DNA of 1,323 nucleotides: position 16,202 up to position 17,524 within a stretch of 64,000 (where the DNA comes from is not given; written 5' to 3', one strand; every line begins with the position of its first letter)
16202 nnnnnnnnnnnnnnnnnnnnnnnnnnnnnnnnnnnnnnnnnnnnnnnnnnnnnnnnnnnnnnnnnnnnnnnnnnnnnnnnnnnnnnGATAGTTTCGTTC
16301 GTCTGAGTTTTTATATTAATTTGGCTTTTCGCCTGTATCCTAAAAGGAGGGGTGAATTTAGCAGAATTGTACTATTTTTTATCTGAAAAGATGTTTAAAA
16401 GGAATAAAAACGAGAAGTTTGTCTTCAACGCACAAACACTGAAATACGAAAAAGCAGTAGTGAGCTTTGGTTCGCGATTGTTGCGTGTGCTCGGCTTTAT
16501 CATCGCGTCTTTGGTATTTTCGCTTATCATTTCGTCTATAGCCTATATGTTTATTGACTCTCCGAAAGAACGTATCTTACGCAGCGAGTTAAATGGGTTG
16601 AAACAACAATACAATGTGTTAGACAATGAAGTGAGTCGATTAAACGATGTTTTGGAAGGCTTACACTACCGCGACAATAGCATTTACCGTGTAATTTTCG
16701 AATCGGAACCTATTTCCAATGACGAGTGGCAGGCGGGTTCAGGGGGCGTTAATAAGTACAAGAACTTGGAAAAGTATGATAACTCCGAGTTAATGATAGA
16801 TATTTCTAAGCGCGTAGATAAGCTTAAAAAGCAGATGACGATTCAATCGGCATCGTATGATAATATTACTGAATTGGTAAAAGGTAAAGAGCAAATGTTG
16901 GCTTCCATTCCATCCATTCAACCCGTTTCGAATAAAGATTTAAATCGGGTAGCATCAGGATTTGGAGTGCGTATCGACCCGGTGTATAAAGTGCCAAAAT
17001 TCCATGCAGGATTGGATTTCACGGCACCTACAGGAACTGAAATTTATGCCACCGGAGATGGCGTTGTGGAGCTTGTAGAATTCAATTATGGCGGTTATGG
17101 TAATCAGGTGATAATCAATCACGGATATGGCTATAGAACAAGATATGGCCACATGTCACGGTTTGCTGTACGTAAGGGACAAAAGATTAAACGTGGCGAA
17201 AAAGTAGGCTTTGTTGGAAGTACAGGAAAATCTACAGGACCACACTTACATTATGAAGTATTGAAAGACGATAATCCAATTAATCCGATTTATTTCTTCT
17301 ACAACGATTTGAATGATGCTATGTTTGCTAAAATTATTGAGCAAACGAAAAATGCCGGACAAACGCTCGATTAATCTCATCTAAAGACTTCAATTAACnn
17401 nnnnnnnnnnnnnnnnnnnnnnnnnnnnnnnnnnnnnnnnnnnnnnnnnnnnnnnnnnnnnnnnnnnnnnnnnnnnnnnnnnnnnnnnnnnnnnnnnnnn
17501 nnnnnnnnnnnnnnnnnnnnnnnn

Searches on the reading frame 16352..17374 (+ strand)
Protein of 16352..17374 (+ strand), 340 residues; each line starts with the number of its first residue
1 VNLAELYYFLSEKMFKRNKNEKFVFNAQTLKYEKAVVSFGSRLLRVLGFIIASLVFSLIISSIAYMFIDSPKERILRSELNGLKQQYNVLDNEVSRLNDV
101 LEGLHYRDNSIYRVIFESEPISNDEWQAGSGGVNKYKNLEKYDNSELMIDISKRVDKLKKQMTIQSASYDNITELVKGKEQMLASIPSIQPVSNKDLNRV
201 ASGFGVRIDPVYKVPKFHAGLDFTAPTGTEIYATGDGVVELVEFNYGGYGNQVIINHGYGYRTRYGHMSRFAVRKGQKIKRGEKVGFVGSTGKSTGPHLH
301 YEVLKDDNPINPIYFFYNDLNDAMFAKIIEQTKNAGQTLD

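Call 12: search_protein_families(library=pfam, proteins=[window:16352-17374:+], max_evalue=0.0001)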
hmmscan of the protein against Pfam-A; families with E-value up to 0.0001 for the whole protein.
window:16352-17374:+ (340 aa): 1 family
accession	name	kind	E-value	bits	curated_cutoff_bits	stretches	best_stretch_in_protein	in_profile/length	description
PF01551.29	Peptidase_M23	-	2.5e-35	121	28.7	1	216-312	1-96/96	Peptidase family M23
